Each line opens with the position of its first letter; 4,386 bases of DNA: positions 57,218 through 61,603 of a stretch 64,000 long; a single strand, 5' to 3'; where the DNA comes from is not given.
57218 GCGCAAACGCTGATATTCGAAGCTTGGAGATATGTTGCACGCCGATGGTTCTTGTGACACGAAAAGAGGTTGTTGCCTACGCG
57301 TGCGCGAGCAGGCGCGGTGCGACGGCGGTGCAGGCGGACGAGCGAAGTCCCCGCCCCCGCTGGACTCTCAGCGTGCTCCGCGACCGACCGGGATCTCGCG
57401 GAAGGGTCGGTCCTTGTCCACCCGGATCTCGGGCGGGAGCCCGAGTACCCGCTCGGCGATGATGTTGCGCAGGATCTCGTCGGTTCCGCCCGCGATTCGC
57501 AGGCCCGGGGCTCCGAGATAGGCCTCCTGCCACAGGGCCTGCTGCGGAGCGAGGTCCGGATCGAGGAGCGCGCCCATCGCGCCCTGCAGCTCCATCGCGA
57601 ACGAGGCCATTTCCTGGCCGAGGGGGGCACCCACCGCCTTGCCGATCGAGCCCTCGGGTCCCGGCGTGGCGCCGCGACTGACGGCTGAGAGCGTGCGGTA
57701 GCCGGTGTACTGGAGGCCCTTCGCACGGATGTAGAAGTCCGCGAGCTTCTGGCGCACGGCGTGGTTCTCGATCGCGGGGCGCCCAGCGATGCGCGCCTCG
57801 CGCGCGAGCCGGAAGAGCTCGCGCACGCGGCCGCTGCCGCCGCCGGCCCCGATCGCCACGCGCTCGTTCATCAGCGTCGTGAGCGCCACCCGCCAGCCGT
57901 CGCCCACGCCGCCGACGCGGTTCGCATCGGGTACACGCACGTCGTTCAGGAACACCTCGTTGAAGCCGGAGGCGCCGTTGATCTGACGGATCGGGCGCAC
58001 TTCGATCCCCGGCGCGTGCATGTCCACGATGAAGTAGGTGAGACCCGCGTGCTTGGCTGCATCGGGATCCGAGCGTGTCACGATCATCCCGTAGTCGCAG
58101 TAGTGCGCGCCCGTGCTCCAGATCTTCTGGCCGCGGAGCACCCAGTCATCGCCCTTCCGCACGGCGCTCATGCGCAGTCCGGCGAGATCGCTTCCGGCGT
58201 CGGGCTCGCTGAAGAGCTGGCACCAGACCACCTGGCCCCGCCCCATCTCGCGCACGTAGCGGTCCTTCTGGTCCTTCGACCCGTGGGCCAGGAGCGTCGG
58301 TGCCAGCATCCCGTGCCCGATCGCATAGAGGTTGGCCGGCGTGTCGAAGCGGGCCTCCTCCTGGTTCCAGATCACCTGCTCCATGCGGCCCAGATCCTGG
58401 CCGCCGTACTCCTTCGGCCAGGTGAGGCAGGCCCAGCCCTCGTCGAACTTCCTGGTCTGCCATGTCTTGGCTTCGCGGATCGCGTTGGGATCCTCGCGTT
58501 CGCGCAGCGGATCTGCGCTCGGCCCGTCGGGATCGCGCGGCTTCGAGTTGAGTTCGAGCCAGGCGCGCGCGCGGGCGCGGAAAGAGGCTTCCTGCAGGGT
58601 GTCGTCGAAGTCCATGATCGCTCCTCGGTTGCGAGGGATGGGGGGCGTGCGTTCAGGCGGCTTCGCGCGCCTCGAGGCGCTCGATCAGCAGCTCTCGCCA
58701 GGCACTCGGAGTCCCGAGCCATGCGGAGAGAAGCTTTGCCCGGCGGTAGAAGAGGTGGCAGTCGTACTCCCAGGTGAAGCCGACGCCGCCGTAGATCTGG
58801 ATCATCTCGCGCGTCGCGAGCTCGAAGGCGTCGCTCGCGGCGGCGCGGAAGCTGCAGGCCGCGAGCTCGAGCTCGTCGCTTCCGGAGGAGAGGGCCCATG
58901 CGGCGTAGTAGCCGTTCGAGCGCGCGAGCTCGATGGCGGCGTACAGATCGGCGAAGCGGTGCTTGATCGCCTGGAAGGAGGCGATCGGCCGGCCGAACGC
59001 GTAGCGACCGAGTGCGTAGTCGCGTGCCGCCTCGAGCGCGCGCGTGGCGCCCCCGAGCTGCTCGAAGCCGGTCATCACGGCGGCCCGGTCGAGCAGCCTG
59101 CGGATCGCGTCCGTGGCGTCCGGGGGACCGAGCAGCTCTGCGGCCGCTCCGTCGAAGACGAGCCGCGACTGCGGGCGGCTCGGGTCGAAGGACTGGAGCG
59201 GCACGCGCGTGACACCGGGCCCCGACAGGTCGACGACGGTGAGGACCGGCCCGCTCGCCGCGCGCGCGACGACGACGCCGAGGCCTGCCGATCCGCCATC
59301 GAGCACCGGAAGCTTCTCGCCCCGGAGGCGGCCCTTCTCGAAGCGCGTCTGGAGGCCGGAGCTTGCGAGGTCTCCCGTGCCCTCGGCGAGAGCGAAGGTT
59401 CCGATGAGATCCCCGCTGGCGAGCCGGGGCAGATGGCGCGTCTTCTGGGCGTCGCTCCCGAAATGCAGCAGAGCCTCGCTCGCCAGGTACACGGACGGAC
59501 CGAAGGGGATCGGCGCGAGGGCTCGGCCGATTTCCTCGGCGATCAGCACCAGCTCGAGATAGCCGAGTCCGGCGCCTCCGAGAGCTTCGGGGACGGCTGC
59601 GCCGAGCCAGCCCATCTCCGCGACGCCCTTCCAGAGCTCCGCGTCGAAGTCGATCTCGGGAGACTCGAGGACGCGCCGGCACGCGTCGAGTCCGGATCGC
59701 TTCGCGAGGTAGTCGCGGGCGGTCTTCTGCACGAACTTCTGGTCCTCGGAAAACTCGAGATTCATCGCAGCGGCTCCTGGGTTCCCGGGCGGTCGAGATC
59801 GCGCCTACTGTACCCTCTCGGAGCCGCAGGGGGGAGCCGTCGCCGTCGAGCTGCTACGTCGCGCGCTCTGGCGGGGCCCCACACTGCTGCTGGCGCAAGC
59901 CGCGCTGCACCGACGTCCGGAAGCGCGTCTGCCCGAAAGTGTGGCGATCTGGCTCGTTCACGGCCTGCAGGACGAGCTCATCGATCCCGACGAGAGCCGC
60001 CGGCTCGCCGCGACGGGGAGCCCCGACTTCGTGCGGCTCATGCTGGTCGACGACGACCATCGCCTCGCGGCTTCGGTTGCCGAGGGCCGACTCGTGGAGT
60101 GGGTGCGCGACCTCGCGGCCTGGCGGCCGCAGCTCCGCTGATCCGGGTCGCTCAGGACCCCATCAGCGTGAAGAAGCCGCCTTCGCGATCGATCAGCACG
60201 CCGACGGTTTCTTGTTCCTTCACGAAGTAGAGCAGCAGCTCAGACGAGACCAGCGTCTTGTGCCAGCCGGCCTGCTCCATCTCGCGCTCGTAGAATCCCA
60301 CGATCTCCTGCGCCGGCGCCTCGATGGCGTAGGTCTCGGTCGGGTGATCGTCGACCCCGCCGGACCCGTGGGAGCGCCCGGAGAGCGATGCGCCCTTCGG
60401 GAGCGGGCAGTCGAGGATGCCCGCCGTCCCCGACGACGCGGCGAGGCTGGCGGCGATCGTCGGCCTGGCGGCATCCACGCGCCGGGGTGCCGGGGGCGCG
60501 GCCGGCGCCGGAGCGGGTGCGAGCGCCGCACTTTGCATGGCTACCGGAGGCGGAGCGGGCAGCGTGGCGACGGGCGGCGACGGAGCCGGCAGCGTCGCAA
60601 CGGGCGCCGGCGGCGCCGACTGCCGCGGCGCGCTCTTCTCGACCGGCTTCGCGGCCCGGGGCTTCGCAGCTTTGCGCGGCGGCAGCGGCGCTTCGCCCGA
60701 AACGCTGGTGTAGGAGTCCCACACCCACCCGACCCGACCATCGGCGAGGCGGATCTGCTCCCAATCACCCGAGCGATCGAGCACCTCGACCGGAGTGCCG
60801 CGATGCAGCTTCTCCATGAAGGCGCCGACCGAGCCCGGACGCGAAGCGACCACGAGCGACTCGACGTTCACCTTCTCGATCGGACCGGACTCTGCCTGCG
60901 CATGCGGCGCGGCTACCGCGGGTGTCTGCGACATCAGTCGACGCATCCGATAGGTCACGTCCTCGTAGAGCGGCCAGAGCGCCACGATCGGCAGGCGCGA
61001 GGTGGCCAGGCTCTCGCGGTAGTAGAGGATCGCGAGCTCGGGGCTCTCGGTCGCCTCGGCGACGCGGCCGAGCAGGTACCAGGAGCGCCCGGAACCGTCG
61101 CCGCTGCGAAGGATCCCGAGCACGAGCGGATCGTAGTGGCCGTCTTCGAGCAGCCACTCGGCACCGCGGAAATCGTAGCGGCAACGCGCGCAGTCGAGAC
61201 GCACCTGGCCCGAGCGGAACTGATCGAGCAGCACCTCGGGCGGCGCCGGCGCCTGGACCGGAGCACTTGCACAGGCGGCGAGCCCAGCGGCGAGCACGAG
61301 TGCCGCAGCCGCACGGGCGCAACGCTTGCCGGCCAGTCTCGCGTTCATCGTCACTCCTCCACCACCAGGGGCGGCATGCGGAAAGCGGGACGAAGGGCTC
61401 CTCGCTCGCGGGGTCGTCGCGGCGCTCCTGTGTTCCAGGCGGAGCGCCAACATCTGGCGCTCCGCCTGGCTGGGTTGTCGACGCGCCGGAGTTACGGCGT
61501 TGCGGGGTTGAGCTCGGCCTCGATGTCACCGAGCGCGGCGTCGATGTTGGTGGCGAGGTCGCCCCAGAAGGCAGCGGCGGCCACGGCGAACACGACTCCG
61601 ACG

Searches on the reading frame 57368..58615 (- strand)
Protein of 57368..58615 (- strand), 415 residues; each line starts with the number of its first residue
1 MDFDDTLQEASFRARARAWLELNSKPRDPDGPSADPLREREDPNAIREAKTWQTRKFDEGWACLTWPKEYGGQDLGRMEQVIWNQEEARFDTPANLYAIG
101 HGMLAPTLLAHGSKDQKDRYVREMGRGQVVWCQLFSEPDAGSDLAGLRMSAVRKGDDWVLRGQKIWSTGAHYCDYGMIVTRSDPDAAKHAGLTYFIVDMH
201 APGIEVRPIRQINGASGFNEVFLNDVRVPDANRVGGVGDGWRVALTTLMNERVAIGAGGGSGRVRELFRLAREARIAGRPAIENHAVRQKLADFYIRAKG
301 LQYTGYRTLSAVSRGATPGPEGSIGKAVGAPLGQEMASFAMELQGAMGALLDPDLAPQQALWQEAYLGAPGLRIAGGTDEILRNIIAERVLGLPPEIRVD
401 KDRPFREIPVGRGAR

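Call 49: search_protein_families(library=pfam, proteins=[window:57368-58615:-], max_evalue=0.00001)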
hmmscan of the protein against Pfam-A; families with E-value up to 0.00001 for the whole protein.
window:57368-58615:- (415 aa): 3 families
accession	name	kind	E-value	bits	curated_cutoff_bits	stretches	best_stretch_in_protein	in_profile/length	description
PF00441.29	Acyl-CoA_dh_1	-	6.9e-30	104.6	22.4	1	238-391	1-150/150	Acyl-CoA dehydrogenase, C-terminal domain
PF02770.24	Acyl-CoA_dh_M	-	1.4e-20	73.7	33.3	1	132-226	1-97/97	Acyl-CoA dehydrogenase, middle domain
PF02771.21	Acyl-CoA_dh_N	-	6.4e-14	52.7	22.9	1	51-127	36-112/113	Acyl-CoA dehydrogenase, N-terminal domain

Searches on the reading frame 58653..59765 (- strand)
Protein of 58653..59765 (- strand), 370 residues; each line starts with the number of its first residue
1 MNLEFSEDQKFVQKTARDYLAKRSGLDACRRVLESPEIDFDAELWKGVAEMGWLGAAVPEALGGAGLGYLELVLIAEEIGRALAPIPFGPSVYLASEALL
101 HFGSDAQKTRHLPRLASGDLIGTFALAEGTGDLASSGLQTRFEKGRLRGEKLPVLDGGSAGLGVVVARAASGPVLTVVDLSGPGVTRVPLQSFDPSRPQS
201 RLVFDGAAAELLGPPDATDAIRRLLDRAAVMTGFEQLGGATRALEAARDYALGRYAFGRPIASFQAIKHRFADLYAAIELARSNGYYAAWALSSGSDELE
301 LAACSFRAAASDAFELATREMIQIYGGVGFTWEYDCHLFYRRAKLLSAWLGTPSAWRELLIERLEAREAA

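Call 49: search_protein_families(library=pfam, proteins=[window:58653-59765:-], max_evalue=0.00001)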
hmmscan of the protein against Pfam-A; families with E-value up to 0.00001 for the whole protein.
window:58653-59765:- (370 aa): 2 families
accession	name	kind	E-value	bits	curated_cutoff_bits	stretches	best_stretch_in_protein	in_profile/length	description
PF00441.29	Acyl-CoA_dh_1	-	6.4e-27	95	22.4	1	221-363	7-148/150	Acyl-CoA dehydrogenase, C-terminal domain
PF02771.21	Acyl-CoA_dh_N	-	1.7e-25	90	22.9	1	6-119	1-113/113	Acyl-CoA dehydrogenase, N-terminal domain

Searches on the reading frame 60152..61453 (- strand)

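Call 49: search_protein_families(library=pfam, proteins=[window:60152-61453:-], max_evalue=0.00001)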
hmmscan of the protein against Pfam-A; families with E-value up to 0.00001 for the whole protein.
window:60152-61453:- (433 aa): 1 family
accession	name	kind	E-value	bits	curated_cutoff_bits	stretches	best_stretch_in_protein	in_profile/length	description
PF08239.17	SH3_3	-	4.3e-07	30.5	27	1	205-249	8-53/54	Bacterial SH3 domain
